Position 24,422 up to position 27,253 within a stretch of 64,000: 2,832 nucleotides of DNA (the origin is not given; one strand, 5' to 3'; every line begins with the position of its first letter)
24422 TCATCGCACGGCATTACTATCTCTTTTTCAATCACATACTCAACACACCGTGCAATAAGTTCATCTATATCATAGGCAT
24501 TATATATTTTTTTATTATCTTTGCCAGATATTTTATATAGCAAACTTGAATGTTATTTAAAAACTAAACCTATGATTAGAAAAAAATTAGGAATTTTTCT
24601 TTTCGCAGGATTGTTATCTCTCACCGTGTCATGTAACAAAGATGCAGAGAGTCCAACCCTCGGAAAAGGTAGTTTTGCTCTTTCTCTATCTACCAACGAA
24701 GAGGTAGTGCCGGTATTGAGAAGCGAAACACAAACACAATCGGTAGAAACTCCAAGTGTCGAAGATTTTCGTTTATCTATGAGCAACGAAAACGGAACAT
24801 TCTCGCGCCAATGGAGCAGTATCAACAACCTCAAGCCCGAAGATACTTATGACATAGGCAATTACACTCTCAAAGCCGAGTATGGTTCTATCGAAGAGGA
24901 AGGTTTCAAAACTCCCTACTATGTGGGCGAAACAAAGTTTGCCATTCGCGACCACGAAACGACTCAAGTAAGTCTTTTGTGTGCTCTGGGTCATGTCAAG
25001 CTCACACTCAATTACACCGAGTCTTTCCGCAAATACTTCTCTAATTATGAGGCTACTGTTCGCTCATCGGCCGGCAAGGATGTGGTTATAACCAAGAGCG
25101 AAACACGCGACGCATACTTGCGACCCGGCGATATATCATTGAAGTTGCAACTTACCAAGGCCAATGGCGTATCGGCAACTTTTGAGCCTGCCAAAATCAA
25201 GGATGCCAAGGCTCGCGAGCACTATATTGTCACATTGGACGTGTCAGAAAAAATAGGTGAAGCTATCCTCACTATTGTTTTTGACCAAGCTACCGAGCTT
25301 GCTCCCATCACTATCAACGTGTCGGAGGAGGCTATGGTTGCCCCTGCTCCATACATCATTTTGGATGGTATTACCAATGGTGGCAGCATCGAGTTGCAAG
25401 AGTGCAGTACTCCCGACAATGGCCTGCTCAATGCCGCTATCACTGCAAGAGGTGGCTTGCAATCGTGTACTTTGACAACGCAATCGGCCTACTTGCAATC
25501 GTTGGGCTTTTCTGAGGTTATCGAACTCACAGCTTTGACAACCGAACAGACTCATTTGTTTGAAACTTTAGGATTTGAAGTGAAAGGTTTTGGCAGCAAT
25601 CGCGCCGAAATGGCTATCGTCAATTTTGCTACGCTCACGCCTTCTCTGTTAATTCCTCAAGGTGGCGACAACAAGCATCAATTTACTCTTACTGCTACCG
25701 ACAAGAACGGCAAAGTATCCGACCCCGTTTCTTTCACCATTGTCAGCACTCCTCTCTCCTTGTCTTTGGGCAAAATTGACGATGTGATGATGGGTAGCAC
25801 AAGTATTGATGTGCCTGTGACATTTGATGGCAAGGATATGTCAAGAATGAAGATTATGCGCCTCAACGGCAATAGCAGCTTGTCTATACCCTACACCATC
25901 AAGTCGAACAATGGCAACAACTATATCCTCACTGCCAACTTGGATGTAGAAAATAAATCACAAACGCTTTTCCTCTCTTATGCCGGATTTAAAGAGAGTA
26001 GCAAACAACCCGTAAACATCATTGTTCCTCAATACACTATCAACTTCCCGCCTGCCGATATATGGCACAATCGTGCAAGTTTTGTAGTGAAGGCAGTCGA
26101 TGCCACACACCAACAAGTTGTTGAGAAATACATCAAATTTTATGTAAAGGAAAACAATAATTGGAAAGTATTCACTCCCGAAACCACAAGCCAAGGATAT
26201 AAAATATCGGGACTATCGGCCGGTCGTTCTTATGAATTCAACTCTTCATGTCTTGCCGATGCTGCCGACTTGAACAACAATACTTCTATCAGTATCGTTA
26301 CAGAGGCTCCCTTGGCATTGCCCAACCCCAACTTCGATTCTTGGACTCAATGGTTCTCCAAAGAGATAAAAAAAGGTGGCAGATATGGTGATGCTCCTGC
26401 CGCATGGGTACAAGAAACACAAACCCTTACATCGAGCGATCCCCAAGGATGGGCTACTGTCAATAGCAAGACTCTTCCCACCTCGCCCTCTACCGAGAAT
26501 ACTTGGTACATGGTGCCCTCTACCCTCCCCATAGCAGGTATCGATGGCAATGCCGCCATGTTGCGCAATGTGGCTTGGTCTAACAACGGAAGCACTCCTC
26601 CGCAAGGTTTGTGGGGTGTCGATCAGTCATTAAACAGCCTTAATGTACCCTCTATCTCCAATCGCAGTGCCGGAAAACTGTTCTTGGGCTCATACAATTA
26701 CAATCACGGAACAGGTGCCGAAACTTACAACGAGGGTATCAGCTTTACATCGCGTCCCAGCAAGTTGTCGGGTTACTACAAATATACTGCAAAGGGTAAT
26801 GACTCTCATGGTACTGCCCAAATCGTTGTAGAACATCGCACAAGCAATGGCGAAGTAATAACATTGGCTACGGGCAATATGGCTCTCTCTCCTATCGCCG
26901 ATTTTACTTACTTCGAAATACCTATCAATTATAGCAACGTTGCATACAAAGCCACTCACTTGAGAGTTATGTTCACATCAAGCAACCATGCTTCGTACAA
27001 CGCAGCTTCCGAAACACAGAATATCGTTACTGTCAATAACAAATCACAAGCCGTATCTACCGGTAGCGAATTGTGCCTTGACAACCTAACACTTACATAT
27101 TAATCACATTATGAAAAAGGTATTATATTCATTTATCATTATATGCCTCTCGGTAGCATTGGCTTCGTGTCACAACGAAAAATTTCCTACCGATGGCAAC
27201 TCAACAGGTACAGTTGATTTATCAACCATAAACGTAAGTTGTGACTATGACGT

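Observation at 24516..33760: Six-gene operon of modular surface-type lipoproteins plus two small beta-barrels; not a canonical PUL or pilus locus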

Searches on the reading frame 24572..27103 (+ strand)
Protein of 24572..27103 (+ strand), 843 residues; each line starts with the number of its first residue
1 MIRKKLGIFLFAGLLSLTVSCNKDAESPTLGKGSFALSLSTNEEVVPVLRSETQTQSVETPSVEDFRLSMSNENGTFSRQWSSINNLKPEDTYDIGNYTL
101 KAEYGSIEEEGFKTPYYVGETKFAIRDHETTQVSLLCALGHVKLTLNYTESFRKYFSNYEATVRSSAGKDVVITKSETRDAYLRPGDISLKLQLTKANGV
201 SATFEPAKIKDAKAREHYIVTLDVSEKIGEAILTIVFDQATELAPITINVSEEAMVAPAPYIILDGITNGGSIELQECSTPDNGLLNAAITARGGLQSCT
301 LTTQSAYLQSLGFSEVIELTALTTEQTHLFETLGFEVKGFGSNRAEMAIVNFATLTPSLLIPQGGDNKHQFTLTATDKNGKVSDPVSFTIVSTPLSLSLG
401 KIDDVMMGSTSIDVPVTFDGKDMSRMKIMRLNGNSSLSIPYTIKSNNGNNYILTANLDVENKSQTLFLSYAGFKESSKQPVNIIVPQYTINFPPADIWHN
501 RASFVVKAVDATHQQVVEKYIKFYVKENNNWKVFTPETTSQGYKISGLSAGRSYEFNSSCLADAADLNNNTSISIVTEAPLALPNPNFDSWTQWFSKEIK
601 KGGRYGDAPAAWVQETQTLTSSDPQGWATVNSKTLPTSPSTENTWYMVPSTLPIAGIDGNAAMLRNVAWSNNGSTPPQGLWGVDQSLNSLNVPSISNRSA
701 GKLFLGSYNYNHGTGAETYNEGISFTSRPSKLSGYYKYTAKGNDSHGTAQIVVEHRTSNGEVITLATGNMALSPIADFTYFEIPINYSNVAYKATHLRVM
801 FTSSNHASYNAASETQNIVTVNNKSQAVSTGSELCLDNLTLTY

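Call 3: search_protein_families(library=pfam, proteins=[window:24572-27103:+], max_evalue=0.01)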
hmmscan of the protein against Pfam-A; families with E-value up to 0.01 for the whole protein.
window:24572-27103:+ (843 aa): 2 families
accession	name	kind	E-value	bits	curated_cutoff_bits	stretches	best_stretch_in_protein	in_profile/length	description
PF14900.11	DUF4493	-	3.8e-43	148.3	27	1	31-251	1-225/226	Domain of unknown function (DUF4493)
PF13201.12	PCMD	-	5.3e-09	36.6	28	1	613-809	20-217/234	Putative carbohydrate metabolism domain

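Call 4: search_protein_families(library=ncbifam, proteins=[window:24572-27103:+], max_evalue=0.01)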
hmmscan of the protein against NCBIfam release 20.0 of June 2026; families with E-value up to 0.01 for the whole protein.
window:24572-27103:+ (843 aa): 0 families

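Call 61: search_solved_structures(query=window:24572-27103:+, max_evalue=1)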
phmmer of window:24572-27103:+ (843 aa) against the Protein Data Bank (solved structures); distinct sequences matched with E-value up to 1: 2.
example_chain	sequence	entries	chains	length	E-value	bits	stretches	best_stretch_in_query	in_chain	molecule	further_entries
12dl_LA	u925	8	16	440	0.48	12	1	177-281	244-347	KH domain-containing protein 3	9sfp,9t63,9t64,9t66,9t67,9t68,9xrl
2d4g_A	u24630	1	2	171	0.61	11.7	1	470-535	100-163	hypothetical protein BSU11850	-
